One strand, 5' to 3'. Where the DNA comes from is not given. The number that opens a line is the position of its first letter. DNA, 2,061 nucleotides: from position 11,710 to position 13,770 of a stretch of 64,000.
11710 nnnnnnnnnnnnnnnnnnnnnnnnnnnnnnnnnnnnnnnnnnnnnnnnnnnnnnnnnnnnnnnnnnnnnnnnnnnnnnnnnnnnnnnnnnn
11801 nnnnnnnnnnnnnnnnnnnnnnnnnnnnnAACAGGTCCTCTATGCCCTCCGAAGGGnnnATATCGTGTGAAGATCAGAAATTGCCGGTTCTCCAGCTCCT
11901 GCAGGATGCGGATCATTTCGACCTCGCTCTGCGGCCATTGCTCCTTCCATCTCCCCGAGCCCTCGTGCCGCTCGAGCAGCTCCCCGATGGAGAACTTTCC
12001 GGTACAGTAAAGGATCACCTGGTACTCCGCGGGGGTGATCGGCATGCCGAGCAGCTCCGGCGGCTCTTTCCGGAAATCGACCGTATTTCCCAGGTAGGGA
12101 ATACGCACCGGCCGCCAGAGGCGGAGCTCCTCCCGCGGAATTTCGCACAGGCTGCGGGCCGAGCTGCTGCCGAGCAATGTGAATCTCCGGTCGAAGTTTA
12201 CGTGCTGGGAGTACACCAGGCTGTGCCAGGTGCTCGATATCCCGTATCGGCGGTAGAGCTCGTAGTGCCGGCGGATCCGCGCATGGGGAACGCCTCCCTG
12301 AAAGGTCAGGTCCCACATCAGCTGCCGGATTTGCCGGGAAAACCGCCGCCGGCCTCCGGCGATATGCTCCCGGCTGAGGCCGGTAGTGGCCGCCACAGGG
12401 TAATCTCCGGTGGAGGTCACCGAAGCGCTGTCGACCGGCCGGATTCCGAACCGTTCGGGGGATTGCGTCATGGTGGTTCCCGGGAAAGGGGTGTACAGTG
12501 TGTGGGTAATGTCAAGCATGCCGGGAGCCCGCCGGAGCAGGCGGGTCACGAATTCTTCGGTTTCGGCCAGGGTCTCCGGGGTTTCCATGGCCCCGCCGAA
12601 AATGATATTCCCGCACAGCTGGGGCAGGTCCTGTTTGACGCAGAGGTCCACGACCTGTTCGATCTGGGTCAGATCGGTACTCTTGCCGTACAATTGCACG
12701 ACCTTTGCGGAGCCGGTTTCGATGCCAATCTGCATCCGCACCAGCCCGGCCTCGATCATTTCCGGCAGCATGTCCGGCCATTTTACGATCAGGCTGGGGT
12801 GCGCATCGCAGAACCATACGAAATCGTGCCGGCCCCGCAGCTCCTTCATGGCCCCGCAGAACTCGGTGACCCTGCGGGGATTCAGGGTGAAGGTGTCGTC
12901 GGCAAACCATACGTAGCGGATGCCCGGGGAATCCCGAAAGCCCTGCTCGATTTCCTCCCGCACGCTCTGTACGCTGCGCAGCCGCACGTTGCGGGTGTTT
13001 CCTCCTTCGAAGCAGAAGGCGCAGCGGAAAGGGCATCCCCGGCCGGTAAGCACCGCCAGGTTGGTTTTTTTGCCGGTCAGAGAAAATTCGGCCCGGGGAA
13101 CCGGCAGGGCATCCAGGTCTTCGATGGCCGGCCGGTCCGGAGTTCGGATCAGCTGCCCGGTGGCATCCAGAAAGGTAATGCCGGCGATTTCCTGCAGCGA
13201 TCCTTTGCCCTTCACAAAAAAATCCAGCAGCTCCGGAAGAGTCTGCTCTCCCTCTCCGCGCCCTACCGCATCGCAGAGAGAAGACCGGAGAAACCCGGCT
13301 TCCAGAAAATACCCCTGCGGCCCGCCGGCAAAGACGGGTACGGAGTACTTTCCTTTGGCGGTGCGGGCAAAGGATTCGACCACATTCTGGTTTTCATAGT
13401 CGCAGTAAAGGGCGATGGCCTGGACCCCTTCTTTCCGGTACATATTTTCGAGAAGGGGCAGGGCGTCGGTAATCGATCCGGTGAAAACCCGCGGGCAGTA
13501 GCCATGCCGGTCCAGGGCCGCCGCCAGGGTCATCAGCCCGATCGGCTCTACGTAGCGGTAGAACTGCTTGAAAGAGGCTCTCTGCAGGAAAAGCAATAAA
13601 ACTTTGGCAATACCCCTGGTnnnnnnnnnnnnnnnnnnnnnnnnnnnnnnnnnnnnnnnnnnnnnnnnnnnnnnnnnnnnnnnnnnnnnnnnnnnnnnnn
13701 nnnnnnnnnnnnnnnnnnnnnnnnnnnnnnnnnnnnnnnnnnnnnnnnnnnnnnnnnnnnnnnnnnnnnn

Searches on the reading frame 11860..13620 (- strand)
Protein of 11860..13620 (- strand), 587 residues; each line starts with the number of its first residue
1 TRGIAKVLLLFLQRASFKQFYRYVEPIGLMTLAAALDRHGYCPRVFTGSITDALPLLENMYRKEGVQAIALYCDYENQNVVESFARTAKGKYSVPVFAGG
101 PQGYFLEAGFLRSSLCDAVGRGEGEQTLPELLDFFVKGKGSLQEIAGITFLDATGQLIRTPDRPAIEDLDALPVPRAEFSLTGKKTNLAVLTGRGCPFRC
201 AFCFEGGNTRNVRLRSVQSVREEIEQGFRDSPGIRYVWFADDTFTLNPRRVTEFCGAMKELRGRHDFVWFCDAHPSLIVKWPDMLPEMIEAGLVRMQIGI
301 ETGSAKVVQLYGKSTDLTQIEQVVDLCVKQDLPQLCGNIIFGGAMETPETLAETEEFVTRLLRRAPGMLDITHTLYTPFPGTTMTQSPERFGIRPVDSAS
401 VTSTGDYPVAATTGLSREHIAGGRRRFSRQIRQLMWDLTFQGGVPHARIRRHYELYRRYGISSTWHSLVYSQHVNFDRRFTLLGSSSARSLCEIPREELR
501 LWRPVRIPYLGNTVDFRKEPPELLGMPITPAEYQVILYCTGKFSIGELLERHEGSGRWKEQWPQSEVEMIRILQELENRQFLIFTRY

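Call 5: search_protein_families(library=pfam, proteins=[window:11860-13620:-], max_evalue=1)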
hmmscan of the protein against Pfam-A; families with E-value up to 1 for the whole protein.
window:11860-13620:- (587 aa): 2 families
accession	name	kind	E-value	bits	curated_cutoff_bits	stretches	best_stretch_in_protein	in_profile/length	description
PF04055.27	Radical_SAM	-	5.4e-21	75.9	29.5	1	191-358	2-166/166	Radical SAM superfamily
PF02310.24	B12-binding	-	1.4e-08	35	32.1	1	22-132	10-121/121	B12 binding domain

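Call 7: search_protein_families(library=ncbifam, proteins=[window:11860-13620:-], max_evalue=1)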
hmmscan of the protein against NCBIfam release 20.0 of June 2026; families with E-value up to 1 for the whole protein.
window:11860-13620:- (587 aa): 22 families
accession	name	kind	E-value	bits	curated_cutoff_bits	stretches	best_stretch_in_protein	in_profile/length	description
NF050148.1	rSAM_ApyD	equivalog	4.4e-36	124.5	750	1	89-386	99-391/645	RiPP biosynthesis radical SAM protein ApyD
TIGR03471.1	HpnJ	equivalog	3.7e-31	108.5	577.6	1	112-405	117-405/472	hopanoid biosynthesis associated radical SAM protein HpnJ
TIGR02026.1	BchE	equivalog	2.4e-28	99.3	481.35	1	112-443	112-441/497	magnesium-protoporphyrin IX monomethyl ester anaerobic oxidative cyclase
TIGR04479.1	bcpD_PhpK_rSAM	subfamily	1.9e-22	79.3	600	1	122-360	178-408/504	PhpK family radical SAM P-methyltransferase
NF038361.1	rSAM_Sden_1168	equivalog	1.2e-19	70.3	575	1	113-361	196-451/560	Sden_1168 family B12-binding radical SAM P-methyltransferase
NF033712.0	B12_rSAM_KedN5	subfamily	7.1e-19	67.4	700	1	109-266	108-272/624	KedN5 family methylcobalamin-dependent radical SAM C-methyltransferase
TIGR04013.1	B12_SAM_MJ_1487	hypoth_equivalog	8.1e-19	67.7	251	1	66-388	46-357/382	TIGR04013 family B12-binding domain/radical SAM domain-containing protein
TIGR04072.2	rSAM_ladder_B12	equivalog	1.2e-18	67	360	1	24-360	16-348/443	lipid biosynthesis B12-binding/radical SAM protein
TIGR04367.1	HpnR_B12_rSAM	equivalog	3.5e-15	55.5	650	1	7-385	3-370/490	hopanoid C-3 methylase HpnR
TIGR04014.1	B12_SAM_MJ_0865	equivalog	8.5e-14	51.2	360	1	85-384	61-354/434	methyl-coenzyme M reductase glutamine C-methyltransferase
NF033070.1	rSAM_AprD4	equivalog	7.7e-12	44.8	500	1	191-386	200-388/456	AprD4 family radical SAM diol-dehydratase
TIGR04295.1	B12_rSAM_oligo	hypoth_equivalog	6.1e-11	41.6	400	1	97-339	105-341/422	TIGR04295 family B12-binding domain-containing radical SAM protein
NF045585.1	rSAM_slr0320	equivalog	6.6e-10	38.1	775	1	178-326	226-374/511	photosystem II high light acclimation radical SAM protein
TIGR03975.1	rSAM_ocin_1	subfamily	7.9e-10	37.8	281.85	1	114-396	180-462/606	RiPP maturation radical SAM C-methyltransferase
NF040542.1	rSAM_RCCLKC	equivalog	2.3e-06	27.1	450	1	155-359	148-348/423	arsinothricin biosynthesis radical SAM protein ArsL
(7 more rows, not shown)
